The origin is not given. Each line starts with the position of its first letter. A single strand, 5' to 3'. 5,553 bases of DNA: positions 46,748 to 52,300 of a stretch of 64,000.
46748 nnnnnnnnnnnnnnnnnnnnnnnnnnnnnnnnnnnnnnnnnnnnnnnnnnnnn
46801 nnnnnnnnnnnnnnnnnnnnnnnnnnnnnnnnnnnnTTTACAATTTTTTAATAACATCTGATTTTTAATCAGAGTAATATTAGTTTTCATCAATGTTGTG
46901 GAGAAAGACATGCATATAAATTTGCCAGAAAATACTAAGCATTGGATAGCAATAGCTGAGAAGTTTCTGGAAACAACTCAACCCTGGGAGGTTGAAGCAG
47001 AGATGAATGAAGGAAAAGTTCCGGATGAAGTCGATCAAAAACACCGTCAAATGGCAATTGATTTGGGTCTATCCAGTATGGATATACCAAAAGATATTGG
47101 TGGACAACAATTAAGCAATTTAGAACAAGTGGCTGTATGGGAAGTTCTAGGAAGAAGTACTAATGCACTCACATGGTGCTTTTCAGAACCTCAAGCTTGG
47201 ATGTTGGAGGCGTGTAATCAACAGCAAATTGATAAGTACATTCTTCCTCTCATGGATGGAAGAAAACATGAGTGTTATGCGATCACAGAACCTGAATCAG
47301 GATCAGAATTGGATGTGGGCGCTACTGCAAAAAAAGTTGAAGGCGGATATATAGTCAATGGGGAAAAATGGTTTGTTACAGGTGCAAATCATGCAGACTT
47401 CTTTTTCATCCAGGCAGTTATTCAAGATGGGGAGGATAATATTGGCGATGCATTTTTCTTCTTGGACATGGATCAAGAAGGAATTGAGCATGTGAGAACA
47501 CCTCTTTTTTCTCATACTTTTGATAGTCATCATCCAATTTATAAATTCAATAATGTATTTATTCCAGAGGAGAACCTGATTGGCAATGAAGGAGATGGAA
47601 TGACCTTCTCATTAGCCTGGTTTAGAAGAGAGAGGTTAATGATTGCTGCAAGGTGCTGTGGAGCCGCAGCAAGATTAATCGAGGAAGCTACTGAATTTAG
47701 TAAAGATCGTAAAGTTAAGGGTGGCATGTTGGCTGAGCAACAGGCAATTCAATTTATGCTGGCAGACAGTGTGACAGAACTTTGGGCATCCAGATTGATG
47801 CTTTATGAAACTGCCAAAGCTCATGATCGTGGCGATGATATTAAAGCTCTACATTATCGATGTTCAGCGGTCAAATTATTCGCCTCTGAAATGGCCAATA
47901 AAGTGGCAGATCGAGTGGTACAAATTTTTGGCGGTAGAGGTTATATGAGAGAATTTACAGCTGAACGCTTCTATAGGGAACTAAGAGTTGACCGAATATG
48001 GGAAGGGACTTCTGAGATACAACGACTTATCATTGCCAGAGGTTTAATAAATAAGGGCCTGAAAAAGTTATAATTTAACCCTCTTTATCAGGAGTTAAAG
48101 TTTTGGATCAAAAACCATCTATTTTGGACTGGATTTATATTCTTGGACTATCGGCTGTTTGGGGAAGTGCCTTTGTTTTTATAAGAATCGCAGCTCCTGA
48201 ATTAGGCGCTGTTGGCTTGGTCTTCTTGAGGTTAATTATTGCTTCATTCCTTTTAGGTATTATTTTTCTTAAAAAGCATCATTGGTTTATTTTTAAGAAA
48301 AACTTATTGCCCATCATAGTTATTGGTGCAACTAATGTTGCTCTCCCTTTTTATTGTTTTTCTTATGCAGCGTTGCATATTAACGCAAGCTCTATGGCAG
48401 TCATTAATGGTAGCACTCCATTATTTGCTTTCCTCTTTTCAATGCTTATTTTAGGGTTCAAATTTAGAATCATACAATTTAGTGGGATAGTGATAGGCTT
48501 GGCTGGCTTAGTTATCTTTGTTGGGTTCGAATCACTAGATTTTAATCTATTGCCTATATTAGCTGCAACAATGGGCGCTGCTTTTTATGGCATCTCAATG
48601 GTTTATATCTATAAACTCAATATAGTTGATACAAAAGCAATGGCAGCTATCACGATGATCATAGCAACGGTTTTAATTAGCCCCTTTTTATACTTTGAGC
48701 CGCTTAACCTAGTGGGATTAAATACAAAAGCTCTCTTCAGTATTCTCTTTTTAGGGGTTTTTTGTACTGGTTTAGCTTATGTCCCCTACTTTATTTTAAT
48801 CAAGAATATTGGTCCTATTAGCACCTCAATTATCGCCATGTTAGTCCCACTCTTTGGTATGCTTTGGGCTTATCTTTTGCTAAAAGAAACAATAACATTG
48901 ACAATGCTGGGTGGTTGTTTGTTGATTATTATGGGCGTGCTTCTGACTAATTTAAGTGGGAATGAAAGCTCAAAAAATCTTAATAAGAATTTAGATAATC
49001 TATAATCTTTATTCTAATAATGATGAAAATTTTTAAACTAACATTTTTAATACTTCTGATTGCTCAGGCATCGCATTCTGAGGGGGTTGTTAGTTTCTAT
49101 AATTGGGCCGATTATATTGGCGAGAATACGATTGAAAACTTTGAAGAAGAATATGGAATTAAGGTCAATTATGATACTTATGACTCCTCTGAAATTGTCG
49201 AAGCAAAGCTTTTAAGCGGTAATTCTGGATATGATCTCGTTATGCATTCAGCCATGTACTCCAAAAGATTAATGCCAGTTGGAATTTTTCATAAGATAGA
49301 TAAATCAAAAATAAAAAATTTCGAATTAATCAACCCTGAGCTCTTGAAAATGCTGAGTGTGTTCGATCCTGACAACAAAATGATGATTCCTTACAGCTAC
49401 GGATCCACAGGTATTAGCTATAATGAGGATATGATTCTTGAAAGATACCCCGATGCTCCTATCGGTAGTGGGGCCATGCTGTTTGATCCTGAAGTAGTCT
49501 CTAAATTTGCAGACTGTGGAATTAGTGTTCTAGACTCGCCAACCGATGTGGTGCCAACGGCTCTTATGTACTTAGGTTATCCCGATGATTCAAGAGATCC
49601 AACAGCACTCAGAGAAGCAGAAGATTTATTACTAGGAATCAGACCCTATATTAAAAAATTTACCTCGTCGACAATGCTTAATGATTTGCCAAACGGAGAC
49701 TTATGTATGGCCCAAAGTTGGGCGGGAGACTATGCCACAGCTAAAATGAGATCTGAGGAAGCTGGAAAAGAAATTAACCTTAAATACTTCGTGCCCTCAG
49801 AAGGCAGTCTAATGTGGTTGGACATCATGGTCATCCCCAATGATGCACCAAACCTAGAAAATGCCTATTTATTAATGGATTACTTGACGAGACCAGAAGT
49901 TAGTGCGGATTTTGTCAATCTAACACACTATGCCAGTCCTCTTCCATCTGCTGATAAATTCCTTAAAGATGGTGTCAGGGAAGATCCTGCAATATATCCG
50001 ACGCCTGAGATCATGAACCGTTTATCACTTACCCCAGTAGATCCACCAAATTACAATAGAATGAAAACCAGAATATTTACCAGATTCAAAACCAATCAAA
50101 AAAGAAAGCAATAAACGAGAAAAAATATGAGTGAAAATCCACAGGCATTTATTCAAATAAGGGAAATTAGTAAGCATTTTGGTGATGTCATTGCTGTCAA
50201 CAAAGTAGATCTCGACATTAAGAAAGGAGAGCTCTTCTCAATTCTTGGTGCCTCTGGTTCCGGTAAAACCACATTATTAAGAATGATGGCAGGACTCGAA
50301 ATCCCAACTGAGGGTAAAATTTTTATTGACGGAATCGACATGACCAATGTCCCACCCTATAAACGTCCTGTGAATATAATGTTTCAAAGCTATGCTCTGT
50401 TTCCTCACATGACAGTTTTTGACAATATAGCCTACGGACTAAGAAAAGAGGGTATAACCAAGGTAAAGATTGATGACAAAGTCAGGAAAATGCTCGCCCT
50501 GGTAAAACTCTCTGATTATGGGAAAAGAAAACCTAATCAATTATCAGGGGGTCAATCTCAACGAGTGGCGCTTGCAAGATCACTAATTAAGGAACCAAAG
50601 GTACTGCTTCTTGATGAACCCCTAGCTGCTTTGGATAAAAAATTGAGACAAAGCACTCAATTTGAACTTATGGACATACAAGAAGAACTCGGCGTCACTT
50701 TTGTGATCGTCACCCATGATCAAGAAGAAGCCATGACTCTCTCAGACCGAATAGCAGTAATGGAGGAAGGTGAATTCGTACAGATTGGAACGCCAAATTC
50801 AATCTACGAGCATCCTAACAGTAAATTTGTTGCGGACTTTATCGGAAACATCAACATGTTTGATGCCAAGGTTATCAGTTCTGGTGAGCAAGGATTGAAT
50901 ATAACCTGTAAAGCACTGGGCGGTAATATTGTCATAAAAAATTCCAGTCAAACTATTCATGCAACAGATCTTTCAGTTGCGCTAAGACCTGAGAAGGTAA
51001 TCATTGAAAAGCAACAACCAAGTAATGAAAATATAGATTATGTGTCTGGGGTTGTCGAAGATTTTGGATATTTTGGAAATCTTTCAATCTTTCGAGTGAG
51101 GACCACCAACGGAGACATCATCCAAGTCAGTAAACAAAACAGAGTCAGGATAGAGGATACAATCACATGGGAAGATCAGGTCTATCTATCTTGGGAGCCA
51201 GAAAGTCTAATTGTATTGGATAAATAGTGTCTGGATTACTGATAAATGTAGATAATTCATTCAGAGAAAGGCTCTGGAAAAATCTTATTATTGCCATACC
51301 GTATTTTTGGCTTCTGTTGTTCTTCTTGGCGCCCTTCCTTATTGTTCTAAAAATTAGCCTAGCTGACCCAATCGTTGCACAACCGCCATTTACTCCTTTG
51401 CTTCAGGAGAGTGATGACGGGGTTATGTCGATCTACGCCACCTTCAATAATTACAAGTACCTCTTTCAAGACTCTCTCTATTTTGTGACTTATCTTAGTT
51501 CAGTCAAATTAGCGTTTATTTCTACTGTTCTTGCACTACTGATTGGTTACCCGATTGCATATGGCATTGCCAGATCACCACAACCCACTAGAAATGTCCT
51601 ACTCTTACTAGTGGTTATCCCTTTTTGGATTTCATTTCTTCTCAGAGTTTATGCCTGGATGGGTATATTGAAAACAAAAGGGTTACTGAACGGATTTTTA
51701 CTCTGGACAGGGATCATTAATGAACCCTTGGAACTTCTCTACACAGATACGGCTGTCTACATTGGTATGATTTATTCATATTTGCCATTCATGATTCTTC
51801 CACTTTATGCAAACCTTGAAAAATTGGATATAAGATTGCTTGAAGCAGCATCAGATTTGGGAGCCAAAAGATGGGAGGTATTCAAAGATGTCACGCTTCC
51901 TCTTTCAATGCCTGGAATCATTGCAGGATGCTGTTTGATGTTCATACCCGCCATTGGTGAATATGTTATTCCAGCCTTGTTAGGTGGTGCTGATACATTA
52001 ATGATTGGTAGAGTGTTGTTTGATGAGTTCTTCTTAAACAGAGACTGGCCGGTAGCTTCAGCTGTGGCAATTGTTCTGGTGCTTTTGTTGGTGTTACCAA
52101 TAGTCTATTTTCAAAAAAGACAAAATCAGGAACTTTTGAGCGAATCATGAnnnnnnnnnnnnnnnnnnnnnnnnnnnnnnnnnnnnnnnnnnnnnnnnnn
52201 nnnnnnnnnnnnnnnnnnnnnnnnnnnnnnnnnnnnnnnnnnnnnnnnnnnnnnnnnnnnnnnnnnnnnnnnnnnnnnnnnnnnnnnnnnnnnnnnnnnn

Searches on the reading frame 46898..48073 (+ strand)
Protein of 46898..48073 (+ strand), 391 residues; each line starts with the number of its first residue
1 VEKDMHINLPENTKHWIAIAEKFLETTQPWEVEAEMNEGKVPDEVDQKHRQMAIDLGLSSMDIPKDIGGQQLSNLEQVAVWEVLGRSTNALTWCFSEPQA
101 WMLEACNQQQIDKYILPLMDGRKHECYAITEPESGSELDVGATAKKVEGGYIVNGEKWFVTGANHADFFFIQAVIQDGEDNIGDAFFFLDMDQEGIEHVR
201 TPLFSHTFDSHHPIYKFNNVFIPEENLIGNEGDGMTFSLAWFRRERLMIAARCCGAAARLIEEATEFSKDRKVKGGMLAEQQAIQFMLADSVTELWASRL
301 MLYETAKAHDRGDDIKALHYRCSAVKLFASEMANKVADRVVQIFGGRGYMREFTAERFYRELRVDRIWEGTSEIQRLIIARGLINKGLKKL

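Call 28: search_protein_families(library=pfam, proteins=[window:46898-48073:+], max_evalue=0.00001)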
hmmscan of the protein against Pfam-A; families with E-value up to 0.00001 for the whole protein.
window:46898-48073:+ (391 aa): 5 families
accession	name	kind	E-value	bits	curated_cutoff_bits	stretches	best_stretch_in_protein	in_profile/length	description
PF00441.29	Acyl-CoA_dh_1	-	5.2e-44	150.4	22.4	1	232-383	1-149/150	Acyl-CoA dehydrogenase, C-terminal domain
PF08028.16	Acyl-CoA_dh_2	-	1.5e-16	61.3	22.7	1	247-372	1-133/134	Acyl-CoA dehydrogenase, C-terminal domain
PF02770.24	Acyl-CoA_dh_M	-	8.7e-15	55.1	33.3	1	126-201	1-78/97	Acyl-CoA dehydrogenase, middle domain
PF02771.21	Acyl-CoA_dh_N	-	3.6e-08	34.2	22.9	1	20-121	11-112/113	Acyl-CoA dehydrogenase, N-terminal domain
PF22924.1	ACOX_C_alpha1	-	1.7e-06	28.4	27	1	278-383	62-168/169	Acyl-CoA oxidase, C-alpha1 domain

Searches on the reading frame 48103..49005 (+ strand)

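Call 28: search_protein_families(library=pfam, proteins=[window:48103-49005:+], max_evalue=0.00001)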
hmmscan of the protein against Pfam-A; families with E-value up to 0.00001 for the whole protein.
window:48103-49005:+ (300 aa): 1 family
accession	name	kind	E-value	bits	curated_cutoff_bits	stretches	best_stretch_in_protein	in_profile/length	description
PF00892.27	EamA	-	4.2e-38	131.1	28.2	2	11-140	5-134/135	EamA-like transporter family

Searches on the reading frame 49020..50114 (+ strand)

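Call 28: search_protein_families(library=pfam, proteins=[window:49020-50114:+], max_evalue=0.00001)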
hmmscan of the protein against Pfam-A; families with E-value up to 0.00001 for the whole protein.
window:49020-50114:+ (364 aa): 3 families
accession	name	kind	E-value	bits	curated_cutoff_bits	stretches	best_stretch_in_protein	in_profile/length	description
PF13416.11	SBP_bac_8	-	4e-26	92.9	27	1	38-325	3-277/279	Bacterial extracellular solute-binding protein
PF13343.11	SBP_bac_6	-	3e-13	50.2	24.6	1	72-312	5-222/245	Bacterial extracellular solute-binding protein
PF01547.30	SBP_bac_1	-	9.7e-13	49.2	26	1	39-294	15-305/307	Bacterial extracellular solute-binding protein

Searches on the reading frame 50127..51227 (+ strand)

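Call 28: search_protein_families(library=pfam, proteins=[window:50127-51227:+], max_evalue=0.00001)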
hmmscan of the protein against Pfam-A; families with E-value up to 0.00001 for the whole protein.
window:50127-51227:+ (366 aa): 3 families
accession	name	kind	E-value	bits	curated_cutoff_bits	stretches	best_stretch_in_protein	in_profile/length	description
PF00005.33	ABC_tran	-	2.8e-37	128.8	25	1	25-167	2-137/137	ABC transporter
PF08402.16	TOBE_2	-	2e-15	57.1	21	1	284-364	1-76/76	TOBE domain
PF13304.12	AAA_21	-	7.5e-06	26.7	27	0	123-199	222-300/304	AAA domain, putative AbiEii toxin, Type IV TA system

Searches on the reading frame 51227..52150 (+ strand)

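Call 28: search_protein_families(library=pfam, proteins=[window:51227-52150:+], max_evalue=0.00001)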
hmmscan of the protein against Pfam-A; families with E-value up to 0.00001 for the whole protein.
window:51227-52150:+ (307 aa): 1 family
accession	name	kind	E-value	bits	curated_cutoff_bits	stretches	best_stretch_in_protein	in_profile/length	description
PF00528.27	BPD_transp_1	-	1.2e-15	58.2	26.4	1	107-294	1-175/184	Binding-protein-dependent transport system inner membrane component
